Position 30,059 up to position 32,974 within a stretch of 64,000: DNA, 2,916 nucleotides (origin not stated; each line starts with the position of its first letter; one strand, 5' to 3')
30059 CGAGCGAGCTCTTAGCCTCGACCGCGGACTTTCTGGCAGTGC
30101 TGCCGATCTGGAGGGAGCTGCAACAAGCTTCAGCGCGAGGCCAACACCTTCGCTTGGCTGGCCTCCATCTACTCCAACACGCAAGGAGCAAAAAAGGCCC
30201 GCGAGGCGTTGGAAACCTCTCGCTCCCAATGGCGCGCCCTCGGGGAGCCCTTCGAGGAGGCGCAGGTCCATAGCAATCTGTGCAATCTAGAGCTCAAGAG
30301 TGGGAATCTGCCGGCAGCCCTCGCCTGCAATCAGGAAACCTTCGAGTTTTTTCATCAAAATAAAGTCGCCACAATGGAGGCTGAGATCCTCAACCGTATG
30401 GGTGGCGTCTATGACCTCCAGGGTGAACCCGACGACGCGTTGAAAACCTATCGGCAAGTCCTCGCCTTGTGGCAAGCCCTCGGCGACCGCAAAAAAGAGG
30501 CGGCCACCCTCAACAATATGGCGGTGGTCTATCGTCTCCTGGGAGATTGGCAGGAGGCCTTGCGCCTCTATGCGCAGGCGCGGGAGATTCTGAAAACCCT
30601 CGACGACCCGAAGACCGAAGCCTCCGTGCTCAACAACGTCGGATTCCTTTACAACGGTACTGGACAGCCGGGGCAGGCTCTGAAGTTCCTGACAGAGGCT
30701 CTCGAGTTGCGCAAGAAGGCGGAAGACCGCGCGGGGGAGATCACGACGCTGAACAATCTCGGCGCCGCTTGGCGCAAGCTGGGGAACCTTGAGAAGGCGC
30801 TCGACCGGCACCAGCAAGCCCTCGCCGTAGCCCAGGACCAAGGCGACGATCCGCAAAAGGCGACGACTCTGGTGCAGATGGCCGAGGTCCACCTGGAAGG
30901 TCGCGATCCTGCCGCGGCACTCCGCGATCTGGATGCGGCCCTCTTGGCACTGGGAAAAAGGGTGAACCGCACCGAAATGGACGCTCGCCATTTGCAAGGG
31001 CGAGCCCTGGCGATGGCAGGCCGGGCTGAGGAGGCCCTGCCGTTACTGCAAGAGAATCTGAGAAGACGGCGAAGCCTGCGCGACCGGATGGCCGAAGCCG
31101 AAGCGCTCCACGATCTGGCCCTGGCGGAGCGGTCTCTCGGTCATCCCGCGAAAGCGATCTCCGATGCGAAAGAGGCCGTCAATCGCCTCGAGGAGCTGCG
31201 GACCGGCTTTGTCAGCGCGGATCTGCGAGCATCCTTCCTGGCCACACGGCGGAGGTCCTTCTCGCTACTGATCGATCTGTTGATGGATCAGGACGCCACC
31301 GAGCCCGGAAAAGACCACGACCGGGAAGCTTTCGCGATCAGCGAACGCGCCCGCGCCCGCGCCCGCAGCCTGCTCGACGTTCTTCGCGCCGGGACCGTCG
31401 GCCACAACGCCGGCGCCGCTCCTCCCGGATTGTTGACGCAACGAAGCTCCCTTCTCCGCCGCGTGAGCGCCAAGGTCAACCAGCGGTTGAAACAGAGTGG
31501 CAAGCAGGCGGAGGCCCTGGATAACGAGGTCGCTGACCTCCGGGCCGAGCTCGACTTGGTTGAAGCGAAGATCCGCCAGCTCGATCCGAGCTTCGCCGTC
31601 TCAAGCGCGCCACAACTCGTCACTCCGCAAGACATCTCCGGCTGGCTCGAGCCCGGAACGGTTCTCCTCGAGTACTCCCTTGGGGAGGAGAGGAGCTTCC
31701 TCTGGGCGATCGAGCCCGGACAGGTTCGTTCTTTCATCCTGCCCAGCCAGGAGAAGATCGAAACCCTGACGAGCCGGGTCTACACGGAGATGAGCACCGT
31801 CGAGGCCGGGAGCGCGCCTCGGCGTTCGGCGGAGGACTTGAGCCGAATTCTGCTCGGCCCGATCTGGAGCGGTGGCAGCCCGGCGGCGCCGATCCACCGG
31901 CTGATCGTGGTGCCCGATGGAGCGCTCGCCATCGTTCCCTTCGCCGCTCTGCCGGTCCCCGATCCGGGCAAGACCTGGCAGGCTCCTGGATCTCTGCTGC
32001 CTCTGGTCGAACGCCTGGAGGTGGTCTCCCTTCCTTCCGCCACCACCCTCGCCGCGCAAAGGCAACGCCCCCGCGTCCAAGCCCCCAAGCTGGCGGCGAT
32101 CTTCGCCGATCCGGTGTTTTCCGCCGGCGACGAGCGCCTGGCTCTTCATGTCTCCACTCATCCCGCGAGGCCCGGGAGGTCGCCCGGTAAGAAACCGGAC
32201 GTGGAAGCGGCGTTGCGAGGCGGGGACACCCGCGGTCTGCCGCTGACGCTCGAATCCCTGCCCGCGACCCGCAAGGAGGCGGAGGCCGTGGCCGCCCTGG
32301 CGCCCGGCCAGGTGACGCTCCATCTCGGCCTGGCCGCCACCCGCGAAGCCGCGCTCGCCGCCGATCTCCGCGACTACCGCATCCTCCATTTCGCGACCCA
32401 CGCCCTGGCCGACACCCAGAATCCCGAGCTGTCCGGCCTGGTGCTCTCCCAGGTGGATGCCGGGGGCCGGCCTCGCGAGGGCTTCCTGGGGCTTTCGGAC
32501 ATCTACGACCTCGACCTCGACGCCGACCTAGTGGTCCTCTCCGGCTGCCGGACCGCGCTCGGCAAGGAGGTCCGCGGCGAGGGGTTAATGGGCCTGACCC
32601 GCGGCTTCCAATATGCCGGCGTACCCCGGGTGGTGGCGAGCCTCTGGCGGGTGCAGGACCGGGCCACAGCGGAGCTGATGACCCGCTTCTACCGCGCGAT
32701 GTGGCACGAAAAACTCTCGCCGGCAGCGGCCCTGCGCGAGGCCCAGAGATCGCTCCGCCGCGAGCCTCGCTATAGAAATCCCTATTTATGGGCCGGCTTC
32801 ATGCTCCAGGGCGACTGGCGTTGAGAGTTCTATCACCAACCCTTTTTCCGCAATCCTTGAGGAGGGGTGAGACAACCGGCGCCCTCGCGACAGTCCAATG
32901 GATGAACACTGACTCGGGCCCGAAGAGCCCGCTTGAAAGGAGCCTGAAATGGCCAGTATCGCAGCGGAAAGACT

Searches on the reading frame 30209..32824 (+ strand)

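Call 66: search_protein_families(library=pfam, proteins=[window:30209-32824:+], max_evalue=0.001)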
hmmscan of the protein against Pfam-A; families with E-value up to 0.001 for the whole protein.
window:30209-32824:+ (871 aa): 12 families
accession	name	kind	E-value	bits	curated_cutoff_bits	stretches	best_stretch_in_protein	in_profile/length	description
PF12770.12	CHAT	-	9.2e-70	235.8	24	1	539-869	2-289/289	CHAT domain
PF13424.12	TPR_12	-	3.6e-44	149.3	30.1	4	58-129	3-76/77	Tetratricopeptide repeat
PF00515.34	TPR_1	-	8.1e-26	89.2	27.8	2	98-127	1-30/34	Tetratricopeptide repeat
PF13374.12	TPR_10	-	5.7e-24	83.8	27.5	2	98-129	2-33/42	Tetratricopeptide repeat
PF07719.23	TPR_2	-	1.5e-20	72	27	1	98-127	1-30/34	Tetratricopeptide repeat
PF13176.12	TPR_7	-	9.9e-16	56.9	27.9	1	100-133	1-34/36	Tetratricopeptide repeat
PF17874.7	TPR_MalT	-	8e-13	48.8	45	2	123-301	23-208/336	MalT-like TPR region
PF13181.12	TPR_8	-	2.7e-09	36.9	25.7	0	138-169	1-32/34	Tetratricopeptide repeat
PF14938.12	SNAP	-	5.4e-07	29.8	25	1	94-233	30-170/282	Soluble NSF attachment protein, SNAP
PF13428.12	TPR_14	-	3.3e-06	27.7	23.5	0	103-127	6-30/44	Tetratricopeptide repeat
PF13431.12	TPR_17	-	3.5e-06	27.3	24.4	0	98-118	13-33/34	Tetratricopeptide repeat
PF13174.12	TPR_6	-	0.00015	22.6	26.3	0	104-124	6-26/33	Tetratricopeptide repeat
